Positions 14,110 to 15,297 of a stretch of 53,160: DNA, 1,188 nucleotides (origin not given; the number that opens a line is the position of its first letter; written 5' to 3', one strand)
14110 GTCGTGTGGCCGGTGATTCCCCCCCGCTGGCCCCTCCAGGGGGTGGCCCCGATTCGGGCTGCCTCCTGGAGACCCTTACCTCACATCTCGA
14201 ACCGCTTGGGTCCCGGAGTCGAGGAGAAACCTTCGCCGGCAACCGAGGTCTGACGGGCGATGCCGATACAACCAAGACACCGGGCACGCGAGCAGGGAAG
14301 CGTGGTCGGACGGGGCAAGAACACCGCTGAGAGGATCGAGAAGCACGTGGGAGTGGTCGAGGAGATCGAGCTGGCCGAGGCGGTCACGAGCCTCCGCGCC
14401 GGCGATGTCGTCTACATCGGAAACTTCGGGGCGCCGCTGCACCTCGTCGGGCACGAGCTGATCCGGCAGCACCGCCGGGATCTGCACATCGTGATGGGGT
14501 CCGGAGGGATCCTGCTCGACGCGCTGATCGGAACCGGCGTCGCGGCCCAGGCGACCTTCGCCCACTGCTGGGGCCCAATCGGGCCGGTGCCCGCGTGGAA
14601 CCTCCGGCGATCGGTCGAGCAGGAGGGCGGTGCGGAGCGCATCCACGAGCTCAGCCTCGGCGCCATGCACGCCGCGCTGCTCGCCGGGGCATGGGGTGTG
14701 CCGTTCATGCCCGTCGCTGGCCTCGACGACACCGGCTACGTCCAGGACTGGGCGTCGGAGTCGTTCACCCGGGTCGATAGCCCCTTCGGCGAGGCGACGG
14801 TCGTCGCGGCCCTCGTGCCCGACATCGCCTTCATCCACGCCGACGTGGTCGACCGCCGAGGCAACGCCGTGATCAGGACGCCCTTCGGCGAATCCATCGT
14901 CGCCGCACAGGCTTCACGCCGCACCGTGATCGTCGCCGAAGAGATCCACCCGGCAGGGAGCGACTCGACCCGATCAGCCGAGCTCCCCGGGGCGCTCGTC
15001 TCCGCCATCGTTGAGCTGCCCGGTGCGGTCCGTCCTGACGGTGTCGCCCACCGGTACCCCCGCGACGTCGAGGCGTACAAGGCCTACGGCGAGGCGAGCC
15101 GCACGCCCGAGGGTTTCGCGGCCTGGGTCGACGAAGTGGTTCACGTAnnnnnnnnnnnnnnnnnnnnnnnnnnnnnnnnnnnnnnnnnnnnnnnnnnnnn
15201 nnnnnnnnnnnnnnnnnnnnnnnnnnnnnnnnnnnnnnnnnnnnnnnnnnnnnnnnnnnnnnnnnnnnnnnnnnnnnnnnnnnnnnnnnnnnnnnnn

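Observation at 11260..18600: Unusual eight-gene operon: sugar-type SBP, ferredoxin, P450, two-subunit CoA-transferase-fold protein, PaaK-like ligase, SDR and PaaI thioesterase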

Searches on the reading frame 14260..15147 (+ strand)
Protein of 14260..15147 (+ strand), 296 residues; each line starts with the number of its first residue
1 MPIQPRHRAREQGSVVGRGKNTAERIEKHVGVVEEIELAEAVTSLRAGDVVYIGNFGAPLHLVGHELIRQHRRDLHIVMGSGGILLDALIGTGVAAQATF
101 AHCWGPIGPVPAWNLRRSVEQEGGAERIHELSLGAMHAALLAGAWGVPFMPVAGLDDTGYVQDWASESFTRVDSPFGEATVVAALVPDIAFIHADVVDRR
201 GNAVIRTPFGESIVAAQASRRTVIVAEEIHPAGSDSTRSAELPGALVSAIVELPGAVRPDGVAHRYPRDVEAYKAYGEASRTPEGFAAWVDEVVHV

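Call 6: search_protein_families(library=pfam, proteins=[window:14260-15147:+], max_evalue=0.01)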
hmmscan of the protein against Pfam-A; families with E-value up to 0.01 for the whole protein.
seq(296 aa): 1 family
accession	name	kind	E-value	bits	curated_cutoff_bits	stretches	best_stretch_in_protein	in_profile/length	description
PF01144.29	CoA_trans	-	2.8e-15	56.7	23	1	38-252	4-216/217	Coenzyme A transferase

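Call 7: search_protein_families(library=ncbifam, proteins=[window:14260-15147:+], max_evalue=0.01)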
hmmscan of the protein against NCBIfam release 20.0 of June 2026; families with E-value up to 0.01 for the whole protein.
seq(296 aa): 1 family
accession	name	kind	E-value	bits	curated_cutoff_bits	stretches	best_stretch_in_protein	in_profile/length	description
TIGR02429.1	pcaI_scoA_fam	subfamily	1.6e-06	27.6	128.5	1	183-253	148-219/222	3-oxoacid CoA-transferase subunit A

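Call 15: search_solved_structures(query=window:14260-15147:+, max_evalue=1, show_alignments=2)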
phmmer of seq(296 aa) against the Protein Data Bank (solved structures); distinct sequences matched with E-value up to 1: 10.
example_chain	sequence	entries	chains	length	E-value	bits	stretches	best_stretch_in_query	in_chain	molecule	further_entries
5mzw_A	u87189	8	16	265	1.7e-18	70.5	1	37-280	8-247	Glutaconate CoA-transferase family, subunit A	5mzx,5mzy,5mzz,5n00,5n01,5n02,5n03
1poi_A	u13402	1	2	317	1.8e-14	57.2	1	44-293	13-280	GLUTACONATE COENZYME A-TRANSFERASE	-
6coj_A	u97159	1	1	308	4.4e-13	52.7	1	35-290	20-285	Probable CoA-transferase alpha subunit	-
6co6_A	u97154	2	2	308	8.3e-13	51.8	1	35-290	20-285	Probable CoA-transferase alpha subunit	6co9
6con_A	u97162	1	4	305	4e-12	49.5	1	38-290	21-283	CoA-transferase subunit alpha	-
3rrl_A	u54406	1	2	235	0.022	17.6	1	37-250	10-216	Succinyl-CoA:3-ketoacid-coenzyme A transferase subunit A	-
3cdk_A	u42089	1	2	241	0.044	16.6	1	172-251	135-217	Succinyl-CoA:3-ketoacid-coenzyme A transferase subunit A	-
1b76_A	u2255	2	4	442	0.15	14.9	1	142-202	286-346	Glycine--tRNA ligase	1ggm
1ati_A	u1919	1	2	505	0.16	14.7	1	142-202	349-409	GLYCYL-TRNA SYNTHETASE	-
9cq2_A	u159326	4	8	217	0.17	14.7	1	185-251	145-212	3-oxoacid CoA-transferase, A subunit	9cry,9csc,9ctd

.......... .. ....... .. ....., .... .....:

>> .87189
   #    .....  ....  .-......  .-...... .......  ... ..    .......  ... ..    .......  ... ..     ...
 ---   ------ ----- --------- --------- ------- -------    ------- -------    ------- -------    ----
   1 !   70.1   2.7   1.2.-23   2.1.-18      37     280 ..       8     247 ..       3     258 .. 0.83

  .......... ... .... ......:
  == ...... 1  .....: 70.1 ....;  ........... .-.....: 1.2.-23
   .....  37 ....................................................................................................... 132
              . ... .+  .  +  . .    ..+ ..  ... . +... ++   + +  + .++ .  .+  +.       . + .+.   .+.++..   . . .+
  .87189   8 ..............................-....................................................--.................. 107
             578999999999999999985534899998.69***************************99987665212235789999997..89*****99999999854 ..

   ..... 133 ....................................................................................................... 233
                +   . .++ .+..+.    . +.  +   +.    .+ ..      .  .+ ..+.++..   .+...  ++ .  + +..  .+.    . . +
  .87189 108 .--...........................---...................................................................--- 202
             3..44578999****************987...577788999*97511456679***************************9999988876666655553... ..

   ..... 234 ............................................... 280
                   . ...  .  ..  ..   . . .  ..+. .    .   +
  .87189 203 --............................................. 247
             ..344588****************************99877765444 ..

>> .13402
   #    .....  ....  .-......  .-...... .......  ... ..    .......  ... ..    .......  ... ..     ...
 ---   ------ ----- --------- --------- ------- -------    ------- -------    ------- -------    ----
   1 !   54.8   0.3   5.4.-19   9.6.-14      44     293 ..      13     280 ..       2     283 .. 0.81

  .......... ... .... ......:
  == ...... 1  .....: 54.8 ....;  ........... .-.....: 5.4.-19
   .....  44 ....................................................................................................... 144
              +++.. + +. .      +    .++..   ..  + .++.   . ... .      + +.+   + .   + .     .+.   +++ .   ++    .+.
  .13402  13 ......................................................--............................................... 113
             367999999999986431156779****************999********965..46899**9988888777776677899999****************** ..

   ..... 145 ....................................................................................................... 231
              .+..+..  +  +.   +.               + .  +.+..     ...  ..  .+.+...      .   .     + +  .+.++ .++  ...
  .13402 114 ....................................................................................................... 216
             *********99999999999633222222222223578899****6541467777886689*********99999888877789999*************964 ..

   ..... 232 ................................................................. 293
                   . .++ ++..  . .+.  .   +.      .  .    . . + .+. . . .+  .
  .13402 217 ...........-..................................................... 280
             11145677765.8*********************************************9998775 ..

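Call 60: search_solved_structures(query=window:14347-15147:+, max_evalue=0.001, show_alignments=4)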
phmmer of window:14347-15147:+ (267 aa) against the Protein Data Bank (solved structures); distinct sequences matched with E-value up to 0.001: 5.
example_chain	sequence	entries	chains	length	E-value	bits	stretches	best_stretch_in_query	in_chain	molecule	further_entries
5mzw_A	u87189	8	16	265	1e-18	71.1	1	8-251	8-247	Glutaconate CoA-transferase family, subunit A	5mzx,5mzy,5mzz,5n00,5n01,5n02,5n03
1poi_A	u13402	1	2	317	1.2e-14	57.7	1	15-264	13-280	GLUTACONATE COENZYME A-TRANSFERASE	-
6coj_A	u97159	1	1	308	3.9e-13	52.8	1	6-261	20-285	Probable CoA-transferase alpha subunit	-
6co6_A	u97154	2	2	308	7.3e-13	51.9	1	6-261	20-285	Probable CoA-transferase alpha subunit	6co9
6con_A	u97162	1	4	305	3.4e-12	49.7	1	9-261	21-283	CoA-transferase subunit alpha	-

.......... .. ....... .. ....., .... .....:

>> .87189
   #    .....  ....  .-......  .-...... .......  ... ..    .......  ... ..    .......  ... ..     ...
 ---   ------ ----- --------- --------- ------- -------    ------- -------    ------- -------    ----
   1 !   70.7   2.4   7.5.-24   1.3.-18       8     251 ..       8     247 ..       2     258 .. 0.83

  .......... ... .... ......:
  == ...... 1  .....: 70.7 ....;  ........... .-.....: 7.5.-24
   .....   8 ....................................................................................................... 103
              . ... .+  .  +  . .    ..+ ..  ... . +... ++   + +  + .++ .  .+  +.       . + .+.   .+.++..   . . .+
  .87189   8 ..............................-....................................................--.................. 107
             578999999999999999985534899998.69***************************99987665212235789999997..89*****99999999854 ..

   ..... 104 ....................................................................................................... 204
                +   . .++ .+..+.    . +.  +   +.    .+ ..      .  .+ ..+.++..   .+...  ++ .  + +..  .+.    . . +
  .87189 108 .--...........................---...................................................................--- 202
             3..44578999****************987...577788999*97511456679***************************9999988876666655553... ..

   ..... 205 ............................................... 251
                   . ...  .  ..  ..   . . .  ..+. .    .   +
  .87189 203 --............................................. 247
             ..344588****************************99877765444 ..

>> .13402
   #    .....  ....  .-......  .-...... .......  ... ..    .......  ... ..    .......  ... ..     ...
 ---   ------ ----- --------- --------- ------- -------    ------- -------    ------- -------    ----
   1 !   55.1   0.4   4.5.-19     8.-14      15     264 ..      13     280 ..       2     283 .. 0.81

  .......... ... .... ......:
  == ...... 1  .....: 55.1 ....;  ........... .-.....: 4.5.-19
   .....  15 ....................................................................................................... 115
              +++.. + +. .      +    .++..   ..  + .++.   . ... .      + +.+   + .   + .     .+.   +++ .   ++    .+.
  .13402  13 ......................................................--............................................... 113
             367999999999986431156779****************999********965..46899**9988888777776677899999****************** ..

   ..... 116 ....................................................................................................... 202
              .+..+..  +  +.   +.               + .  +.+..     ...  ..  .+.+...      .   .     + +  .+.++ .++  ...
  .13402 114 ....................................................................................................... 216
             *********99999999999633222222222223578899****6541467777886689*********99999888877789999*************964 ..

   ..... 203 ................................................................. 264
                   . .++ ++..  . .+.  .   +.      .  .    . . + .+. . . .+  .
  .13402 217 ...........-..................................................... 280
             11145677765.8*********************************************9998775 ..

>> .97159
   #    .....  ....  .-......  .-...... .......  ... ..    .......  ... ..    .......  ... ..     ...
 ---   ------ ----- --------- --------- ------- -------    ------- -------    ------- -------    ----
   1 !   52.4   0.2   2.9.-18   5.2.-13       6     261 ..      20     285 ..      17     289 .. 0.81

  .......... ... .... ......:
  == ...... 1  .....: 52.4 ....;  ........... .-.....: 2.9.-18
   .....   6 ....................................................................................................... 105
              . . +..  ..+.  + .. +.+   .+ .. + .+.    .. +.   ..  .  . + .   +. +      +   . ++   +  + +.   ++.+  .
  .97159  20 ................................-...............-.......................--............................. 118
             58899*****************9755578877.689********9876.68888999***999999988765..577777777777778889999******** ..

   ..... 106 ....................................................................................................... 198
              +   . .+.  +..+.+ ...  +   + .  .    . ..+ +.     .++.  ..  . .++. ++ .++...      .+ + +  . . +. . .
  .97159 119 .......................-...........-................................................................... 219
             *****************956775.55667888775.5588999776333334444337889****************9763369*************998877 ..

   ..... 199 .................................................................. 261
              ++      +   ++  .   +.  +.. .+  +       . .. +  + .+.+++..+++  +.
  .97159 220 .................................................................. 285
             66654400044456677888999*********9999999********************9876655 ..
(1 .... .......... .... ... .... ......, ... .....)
